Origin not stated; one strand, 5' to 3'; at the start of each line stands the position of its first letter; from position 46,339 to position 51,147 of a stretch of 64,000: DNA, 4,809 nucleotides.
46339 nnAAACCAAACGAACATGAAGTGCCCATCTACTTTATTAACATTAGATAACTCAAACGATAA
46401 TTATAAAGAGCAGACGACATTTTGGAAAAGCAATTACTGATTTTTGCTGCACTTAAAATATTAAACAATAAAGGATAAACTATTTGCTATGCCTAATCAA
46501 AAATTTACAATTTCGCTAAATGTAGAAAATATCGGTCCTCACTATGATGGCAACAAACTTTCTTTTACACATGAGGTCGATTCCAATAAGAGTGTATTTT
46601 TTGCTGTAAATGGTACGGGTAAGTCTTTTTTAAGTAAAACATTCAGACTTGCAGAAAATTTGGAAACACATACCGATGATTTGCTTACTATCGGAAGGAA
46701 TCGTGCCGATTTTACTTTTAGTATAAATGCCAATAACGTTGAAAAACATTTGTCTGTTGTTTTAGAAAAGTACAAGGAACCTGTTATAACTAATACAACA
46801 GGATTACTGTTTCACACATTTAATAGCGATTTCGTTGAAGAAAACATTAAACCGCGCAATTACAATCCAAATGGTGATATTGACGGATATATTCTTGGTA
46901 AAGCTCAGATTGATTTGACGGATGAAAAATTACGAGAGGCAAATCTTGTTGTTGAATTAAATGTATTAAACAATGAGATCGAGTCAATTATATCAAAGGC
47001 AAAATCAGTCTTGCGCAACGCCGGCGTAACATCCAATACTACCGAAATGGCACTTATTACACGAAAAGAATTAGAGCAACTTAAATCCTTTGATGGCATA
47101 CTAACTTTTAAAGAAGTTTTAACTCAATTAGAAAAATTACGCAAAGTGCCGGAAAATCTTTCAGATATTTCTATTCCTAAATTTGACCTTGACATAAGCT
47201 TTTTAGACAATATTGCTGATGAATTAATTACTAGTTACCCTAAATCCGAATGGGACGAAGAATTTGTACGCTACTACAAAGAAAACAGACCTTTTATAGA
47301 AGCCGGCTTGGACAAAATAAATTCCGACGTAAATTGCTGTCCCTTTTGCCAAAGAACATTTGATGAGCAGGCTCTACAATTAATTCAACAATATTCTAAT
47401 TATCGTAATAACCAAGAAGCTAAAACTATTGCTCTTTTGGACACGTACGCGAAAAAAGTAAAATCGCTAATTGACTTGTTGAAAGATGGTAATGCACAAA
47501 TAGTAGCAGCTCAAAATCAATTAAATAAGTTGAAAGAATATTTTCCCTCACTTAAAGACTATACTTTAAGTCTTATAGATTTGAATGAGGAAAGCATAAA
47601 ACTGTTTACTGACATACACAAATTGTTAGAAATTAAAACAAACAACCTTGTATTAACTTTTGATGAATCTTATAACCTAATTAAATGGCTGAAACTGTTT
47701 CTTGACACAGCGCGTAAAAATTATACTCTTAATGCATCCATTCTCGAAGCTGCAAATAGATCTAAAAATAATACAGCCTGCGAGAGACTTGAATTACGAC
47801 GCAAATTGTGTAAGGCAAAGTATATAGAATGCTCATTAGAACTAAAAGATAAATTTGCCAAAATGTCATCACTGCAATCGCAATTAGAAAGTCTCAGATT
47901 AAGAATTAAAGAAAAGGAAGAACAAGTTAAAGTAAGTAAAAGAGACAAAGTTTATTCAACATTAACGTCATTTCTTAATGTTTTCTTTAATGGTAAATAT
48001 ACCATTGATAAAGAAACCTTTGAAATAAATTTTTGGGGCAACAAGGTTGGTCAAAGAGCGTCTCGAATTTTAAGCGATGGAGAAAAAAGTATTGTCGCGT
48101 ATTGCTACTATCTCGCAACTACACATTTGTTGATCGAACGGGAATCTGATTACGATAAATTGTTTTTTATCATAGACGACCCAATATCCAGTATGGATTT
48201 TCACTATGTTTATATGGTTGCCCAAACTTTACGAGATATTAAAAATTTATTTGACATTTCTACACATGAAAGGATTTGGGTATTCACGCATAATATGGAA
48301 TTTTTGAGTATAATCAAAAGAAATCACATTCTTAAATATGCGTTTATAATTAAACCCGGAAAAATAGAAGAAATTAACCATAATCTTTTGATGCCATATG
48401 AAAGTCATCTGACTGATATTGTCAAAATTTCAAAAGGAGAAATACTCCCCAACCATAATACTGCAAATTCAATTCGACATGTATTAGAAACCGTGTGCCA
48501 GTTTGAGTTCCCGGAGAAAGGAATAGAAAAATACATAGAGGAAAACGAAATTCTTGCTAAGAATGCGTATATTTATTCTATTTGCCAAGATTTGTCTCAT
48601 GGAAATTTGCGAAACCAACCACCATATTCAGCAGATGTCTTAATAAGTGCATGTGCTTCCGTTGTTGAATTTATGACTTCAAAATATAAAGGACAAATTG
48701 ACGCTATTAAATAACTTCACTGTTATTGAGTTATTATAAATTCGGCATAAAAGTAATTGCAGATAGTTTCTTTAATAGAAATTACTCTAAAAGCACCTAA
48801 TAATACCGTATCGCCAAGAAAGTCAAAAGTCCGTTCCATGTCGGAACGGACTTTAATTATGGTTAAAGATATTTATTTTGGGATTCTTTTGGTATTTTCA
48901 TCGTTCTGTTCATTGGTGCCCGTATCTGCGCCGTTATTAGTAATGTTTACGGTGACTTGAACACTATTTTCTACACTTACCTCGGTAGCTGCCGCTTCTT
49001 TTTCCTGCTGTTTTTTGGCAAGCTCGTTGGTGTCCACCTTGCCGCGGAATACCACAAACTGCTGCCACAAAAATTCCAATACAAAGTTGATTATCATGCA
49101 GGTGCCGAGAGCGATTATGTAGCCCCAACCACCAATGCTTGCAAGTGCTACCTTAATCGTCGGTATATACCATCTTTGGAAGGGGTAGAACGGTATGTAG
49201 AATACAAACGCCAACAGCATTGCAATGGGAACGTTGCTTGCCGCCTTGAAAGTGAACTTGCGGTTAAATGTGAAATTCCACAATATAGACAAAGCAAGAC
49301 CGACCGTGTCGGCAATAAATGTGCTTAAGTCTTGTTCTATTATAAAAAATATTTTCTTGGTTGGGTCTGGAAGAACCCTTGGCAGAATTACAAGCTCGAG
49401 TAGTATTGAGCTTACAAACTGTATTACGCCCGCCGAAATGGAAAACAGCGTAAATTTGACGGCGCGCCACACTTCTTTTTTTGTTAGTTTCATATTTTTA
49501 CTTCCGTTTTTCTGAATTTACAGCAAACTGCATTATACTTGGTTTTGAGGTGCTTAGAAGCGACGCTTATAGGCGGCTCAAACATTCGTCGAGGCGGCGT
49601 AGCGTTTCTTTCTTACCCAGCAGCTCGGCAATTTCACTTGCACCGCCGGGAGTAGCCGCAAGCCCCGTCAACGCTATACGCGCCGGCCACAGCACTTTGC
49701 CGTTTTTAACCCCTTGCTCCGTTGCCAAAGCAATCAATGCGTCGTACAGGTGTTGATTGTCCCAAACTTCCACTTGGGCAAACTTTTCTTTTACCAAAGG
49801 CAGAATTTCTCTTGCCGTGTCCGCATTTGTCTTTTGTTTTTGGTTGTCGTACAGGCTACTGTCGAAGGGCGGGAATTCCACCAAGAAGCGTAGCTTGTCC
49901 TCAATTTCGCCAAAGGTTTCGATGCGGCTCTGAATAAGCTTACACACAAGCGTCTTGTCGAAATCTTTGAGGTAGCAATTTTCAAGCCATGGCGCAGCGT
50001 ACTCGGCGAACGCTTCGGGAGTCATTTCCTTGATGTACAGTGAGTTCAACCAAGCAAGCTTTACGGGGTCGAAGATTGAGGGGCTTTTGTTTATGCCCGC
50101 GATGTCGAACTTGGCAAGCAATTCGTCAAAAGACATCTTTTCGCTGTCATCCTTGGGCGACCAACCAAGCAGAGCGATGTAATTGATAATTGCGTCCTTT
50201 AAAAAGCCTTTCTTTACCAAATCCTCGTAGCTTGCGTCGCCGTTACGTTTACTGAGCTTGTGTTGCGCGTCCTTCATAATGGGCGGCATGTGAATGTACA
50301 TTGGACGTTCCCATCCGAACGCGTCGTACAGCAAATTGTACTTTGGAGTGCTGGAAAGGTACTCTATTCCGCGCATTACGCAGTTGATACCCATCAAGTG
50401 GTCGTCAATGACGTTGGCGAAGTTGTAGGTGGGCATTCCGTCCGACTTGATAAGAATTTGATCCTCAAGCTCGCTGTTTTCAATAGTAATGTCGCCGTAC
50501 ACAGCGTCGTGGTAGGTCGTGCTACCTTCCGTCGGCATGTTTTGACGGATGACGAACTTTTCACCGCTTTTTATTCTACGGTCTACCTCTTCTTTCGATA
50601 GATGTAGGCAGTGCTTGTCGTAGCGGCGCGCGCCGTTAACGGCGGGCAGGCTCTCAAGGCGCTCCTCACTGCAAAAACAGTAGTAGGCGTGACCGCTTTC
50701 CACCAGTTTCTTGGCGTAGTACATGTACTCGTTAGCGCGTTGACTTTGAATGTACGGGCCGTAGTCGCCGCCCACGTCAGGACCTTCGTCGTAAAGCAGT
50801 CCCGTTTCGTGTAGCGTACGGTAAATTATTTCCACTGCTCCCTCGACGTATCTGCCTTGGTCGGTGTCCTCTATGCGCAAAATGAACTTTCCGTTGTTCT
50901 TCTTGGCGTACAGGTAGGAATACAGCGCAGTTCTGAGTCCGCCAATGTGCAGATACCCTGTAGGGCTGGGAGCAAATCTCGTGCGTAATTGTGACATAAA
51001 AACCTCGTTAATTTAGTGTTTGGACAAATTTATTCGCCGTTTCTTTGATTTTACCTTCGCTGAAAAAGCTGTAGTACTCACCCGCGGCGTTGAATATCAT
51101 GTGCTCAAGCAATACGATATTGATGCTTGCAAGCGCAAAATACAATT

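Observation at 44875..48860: tRNA-Arg-adjacent AT-rich island: NTase + Abi_2-like HEPN + RloC-like ATPase/anticodon nuclease as one candidate three-gene defence module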

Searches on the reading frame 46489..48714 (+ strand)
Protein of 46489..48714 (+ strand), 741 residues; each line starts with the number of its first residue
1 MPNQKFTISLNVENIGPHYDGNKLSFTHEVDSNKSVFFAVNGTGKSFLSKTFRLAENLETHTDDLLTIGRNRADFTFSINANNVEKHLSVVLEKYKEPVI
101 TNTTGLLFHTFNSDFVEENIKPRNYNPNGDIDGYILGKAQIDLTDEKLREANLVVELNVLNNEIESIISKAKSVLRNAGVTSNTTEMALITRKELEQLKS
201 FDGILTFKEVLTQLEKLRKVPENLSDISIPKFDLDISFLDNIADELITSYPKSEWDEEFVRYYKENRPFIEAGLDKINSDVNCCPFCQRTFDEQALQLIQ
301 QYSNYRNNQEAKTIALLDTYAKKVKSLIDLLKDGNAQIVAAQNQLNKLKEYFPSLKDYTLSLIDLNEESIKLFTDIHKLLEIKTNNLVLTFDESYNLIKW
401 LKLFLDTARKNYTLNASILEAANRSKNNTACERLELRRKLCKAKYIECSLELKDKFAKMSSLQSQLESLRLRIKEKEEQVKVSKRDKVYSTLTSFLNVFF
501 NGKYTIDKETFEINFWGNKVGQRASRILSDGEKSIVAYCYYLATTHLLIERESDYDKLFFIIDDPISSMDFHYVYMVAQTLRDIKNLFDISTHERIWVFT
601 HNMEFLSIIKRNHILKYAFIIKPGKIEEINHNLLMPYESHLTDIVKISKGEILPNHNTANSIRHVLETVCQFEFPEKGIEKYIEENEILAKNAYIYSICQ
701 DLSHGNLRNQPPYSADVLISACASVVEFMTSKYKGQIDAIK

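Call 4: search_protein_families(library=pfam, proteins=[window:46489-48714:+], max_evalue=1)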
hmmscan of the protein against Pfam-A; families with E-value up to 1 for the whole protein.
window:46489-48714:+ (741 aa): 8 families
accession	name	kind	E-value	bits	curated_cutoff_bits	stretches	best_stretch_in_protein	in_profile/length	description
PF13166.12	AAA_13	-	4.8e-26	92.1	36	1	40-725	24-707/713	AAA domain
PF04423.19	Rad50_zn_hook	-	0.00016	21.9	24.3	1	274-304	12-43/52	Rad50 zinc hook motif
PF02463.25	SMC_N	-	0.004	17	40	1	415-585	76-187/220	RecF/RecN/SMC N terminal domain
PF02057.21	Glyco_hydro_59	-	0.015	15.1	27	1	396-461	113-177/294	Glycosyl hydrolase family 59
PF24449.1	T4_y05I_N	-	0.18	12.9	24.9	1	326-406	19-96/99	y05I-like putative transcription factor N-terminal domain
PF06428.16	Sec2p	-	0.19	12.1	28.5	1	320-356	48-84/92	GDP/GTP exchange factor Sec2p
PF25143.1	Zn_ribbon_IFT122_C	-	0.23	11.8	27.3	1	282-293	26-37/38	IFT122, C-terminal zinc ribbon domain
PF13907.11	CHD1-like_C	-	0.86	10.5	28.3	0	627-671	8-52/96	Chromodomain-helicase-DNA-binding protein 1-like, C-terminal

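Call 5: search_protein_families(library=padloc, proteins=[window:46489-48714:+], max_evalue=1)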
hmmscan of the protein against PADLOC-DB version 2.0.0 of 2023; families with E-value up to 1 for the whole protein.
window:46489-48714:+ (741 aa): 8 families
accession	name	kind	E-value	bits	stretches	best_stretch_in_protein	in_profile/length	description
PDLC04898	PDC-S06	-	1.2e-220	732.7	1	4-741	3-748/752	-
PDLC04886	PDC-S06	-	1.6e-20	71.5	1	196-685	168-664/727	-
PDLC04887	PDC-S06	-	1.9e-20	71.1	2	229-615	243-629/790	-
PDLC04890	PDC-S06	-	1.2e-18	65.1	1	266-668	241-646/732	-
PDLC02360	PrrC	-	3.7e-15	53.9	2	470-711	86-321/372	PrrC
PDLC04893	PDC-S06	-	5.2e-12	43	1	260-611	357-693/862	-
PDLC04896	PDC-S06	-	5.4e-12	43.1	1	277-612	260-575/732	-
PDLC04892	PDC-S06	-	8.9e-09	32.2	1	269-614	352-689/843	-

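Call 6: search_protein_families(library=ncbifam, proteins=[window:46489-48714:+], max_evalue=1)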
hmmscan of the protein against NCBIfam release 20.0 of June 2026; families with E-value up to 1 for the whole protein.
window:46489-48714:+ (741 aa): 3 families
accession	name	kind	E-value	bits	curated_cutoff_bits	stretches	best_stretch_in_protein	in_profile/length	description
TIGR00611.2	recf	equivalog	7.7e-05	22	172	1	521-584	268-330/339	DNA replication/repair protein RecF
NF045780.1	TrlF_fam_ATP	equivalog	0.0074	15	350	1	42-543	319-841/944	TrlF family AAA-like ATPase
NF010068.0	PRK13548.1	equivalog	0.054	12.6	261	1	521-584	131-189/261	heme ABC transporter ATP-binding protein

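Call 53: find_homologous_proteins(query=window:46489-48714:+)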
Query window:46489-48714:+ (741 aa): 116 proteins with E <= 0.001 among 8000 candidates.
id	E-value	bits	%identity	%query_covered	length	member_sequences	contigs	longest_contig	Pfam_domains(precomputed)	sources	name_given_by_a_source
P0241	0.0e+0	1647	100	100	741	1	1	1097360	PF13166.13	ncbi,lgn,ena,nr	ncbi:MAG: AAA family ATPase [Clostridiales bacterium]|nr:AAA family ATPase [Clostridiales bacterium]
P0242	0.0e+0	1252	77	100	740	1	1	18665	PF13166.13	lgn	-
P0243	0.0e+0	1213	73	100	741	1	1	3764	PF13166.13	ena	-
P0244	0.0e+0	1098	67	100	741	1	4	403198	PF13166.13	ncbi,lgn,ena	-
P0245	0.0e+0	1057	64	100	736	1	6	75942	PF13166.13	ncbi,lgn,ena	-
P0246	8.2e-293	991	61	99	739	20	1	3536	PF13166.13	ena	-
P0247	5.2e-290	982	61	99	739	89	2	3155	PF13166.13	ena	-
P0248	5.8e-288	975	60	99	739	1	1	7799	PF13166.13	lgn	-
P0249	7.1e-288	975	60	99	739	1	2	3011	PF13166.13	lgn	-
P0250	8.0e-288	975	60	99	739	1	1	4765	PF13166.13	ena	-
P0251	1.4e-287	974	61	99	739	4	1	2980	PF13166.13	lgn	-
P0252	6.6e-287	972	60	99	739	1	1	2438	PF13166.13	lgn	-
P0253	1.7e-285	967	59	99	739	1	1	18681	PF13166.13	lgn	-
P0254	5.6e-276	936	57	99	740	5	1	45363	PF13166.13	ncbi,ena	-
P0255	3.0e-253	861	54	100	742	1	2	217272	PF13166.13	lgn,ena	-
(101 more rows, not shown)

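Call 54: find_encoding_contigs(protein=P0243, flank=6000, max_places=3)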
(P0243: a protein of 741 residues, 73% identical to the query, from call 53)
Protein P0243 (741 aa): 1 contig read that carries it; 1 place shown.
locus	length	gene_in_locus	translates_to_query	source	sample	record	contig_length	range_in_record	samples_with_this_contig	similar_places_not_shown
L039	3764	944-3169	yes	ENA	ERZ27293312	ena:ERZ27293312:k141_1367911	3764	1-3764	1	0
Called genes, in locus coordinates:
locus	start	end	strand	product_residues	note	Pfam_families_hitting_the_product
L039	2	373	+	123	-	?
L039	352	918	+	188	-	-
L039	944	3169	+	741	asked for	PF13166:AAA_13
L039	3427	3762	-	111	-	?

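Call 55: find_encoding_contigs(protein=P0242, flank=6000, max_places=3)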
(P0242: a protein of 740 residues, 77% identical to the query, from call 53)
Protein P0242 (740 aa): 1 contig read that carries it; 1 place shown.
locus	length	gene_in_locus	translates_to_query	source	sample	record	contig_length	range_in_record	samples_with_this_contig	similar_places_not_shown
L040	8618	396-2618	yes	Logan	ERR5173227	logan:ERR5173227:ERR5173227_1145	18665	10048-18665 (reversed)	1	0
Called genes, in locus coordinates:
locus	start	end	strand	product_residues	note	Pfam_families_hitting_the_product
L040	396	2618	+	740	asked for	PF13166:AAA_13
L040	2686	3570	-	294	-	PF00589:Phage_integrase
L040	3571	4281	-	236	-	PF14659:Phage_int_SAM_3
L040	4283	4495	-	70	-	-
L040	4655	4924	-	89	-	-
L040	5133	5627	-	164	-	PF08281:Sigma70_r4_2 (weak)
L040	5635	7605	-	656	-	PF13589:HATPase_c_3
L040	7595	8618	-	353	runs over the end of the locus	PF00145:DNA_methylase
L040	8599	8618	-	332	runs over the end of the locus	PF00145:DNA_methylase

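Call 56: find_encoding_contigs(protein=P0244, flank=6000, max_places=3)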
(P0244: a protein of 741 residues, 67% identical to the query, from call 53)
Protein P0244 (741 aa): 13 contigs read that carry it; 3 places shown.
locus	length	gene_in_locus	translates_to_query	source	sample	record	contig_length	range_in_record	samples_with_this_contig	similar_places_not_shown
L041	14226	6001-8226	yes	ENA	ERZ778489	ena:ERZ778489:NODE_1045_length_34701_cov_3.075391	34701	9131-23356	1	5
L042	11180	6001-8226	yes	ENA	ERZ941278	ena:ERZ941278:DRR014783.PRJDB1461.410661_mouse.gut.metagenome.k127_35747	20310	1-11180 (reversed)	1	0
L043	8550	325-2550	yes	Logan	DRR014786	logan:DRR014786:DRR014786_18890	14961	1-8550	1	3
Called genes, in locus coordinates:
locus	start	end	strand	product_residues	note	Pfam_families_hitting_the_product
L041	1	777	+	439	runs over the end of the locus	PF02384:N6_Mtase, PF07669:Eco57I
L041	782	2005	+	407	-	-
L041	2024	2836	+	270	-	PF20277:CTD11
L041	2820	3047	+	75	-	PF20292:MC7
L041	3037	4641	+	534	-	PF10088:DUF2326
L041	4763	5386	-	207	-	-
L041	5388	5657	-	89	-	-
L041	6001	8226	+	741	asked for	PF13166:AAA_13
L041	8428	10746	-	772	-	PF00270:DEAD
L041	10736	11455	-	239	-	-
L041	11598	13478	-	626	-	PF10593:Z1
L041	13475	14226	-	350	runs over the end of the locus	PF09565:RE_NgoFVII, PF20731:RE_NgoFVII_C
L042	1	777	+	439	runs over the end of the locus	PF02384:N6_Mtase, PF07669:Eco57I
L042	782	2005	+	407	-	-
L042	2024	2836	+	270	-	PF20277:CTD11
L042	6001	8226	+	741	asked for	PF13166:AAA_13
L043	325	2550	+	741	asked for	PF13166:AAA_13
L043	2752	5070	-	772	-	PF00270:DEAD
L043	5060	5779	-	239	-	-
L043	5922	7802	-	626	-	PF10593:Z1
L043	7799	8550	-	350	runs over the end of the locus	PF09565:RE_NgoFVII, PF20731:RE_NgoFVII_C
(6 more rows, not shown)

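Call 97: search_protein_families(library=phrogs, proteins=[window:46489-48714:+], max_evalue=0.001)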
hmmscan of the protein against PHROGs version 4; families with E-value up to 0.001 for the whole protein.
window:46489-48714:+ (741 aa): 1 family
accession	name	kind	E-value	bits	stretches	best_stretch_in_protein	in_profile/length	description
phrog_2801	-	unknown function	1.2e-21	77.8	1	280-611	250-581/735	-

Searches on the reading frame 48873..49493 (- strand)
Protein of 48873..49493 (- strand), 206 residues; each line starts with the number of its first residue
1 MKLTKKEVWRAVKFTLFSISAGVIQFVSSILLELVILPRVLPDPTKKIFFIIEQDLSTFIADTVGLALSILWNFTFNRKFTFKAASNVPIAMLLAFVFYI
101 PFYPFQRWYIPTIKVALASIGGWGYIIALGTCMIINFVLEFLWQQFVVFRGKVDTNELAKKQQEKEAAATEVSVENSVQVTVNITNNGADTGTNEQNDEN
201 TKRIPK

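Call 91: search_protein_families(library=pfam, proteins=[window:48873-49493:-], max_evalue=0.00001)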
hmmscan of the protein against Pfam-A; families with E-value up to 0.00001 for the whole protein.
window:48873-49493:- (206 aa): 1 family
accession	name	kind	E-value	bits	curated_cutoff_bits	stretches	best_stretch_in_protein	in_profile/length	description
PF04138.20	GtrA_DPMS_TM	-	4.7e-08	33.7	26.1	0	54-143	24-115/117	GtrA/DPMS, transmembrane domain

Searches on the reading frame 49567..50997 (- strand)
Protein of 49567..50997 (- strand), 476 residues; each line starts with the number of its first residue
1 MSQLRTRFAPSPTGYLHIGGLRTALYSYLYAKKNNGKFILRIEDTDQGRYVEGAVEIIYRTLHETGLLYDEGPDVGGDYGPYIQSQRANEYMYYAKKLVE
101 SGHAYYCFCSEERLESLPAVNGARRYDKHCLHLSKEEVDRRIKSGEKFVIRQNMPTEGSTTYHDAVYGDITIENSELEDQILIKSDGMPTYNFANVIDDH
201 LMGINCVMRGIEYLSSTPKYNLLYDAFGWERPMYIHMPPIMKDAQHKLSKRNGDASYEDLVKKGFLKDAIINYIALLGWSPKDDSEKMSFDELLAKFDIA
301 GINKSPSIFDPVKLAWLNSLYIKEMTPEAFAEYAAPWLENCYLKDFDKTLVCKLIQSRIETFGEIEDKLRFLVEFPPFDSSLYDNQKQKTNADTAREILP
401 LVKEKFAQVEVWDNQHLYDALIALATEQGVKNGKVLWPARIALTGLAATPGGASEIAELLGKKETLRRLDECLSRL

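Call 91: search_protein_families(library=pfam, proteins=[window:49567-50997:-], max_evalue=0.00001)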
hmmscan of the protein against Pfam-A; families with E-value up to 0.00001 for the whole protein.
window:49567-50997:- (476 aa): 2 families
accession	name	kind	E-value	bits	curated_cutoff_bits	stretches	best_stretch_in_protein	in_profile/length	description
PF00749.27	tRNA-synt_1c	-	9.2e-96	320.9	23.4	1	4-316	2-314/314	tRNA synthetases class I (E and Q), catalytic domain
PF19269.4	Anticodon_2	-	9e-38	130.3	23.6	1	330-472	2-140/141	Anticodon binding domain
